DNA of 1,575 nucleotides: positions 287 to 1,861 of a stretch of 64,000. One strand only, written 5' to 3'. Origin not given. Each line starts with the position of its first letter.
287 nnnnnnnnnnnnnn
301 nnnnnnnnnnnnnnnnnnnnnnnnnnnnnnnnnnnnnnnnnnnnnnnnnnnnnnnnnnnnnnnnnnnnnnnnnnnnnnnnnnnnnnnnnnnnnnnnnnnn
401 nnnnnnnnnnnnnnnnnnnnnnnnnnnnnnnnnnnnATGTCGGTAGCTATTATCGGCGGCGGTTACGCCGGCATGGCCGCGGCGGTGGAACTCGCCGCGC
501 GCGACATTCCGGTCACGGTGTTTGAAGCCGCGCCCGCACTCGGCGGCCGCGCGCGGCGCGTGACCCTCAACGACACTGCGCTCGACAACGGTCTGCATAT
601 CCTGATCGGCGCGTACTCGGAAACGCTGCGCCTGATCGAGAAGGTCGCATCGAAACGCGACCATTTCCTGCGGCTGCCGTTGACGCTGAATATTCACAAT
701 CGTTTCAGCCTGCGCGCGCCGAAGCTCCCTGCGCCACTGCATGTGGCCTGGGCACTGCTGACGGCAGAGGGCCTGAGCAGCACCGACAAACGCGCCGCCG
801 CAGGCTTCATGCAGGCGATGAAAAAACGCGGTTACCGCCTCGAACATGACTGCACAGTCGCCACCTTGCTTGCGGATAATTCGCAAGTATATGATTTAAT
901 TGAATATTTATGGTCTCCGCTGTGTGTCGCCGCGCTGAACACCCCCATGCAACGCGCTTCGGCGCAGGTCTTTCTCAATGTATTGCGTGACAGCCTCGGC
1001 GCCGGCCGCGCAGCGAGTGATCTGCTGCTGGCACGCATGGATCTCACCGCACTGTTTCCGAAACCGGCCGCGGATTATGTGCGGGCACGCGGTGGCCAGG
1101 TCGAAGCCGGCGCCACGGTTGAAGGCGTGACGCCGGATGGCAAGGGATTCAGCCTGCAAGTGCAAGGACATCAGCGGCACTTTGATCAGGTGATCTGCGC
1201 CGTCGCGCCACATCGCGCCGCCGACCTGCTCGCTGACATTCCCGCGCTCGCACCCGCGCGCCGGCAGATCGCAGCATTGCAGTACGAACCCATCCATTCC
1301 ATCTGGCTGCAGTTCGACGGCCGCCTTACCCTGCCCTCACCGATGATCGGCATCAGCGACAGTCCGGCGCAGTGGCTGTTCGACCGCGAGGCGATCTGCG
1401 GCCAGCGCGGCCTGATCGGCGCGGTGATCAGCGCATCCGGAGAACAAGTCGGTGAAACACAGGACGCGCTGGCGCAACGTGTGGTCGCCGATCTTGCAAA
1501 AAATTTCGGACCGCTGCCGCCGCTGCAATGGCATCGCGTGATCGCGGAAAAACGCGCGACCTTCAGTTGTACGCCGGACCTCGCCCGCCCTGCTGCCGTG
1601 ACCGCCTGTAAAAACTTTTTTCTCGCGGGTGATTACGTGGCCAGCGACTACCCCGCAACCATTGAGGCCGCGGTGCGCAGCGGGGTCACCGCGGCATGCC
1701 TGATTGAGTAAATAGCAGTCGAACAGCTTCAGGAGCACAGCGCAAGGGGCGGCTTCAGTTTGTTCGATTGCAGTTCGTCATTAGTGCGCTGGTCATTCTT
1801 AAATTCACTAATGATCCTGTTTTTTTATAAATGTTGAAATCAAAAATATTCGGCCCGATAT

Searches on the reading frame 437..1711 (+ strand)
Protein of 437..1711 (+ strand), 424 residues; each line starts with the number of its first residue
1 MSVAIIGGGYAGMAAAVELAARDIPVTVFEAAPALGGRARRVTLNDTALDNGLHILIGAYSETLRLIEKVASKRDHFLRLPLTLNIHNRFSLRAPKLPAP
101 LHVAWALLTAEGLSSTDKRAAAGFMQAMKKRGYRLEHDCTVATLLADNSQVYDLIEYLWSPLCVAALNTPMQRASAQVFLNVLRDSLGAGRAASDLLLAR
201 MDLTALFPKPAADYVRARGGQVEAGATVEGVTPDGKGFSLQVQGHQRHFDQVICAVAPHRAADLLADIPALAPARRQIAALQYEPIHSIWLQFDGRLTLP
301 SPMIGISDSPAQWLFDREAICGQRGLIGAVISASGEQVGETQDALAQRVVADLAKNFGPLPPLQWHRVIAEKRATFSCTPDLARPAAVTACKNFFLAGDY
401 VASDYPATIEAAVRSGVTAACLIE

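Call 22: search_protein_families(library=pfam, proteins=[window:437-1711:+])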
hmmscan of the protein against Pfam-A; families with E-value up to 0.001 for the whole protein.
window:437-1711:+ (424 aa): 9 families
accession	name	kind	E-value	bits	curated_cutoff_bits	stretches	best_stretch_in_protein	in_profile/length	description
PF01593.30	Amino_oxidase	-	1.3e-40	140.4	19.8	1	11-423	2-442/443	Flavin containing amine oxidoreductase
PF13450.12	NAD_binding_8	-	3.3e-13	50.1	21.9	1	5-66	1-64/68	NAD(P)-binding Rossmann-like domain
PF01266.30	DAO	-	1.8e-12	47.9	27.9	1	3-37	2-37/353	FAD dependent oxidoreductase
PF00070.33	Pyr_redox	-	2.8e-06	28.2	22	1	2-55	1-57/82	Pyridine nucleotide-disulphide oxidoreductase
PF07992.20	Pyr_redox_2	-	5.4e-06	26.5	26.1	1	2-38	2-31/291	Pyridine nucleotide-disulphide oxidoreductase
PF12831.13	FAD_oxidored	-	5.1e-05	23.2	27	1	3-44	2-43/416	FAD dependent oxidoreductase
PF00890.30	FAD_binding_2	-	7.2e-05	22.6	20.4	1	3-38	2-37/414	FAD binding domain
PF03486.20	HI0933_like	-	0.0002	21.3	50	1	2-36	2-36/244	HI0933-like protein Rossmann domain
PF13454.12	NAD_binding_9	-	0.00097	19.6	21.8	0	4-43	1-44/155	FAD-NAD(P)-binding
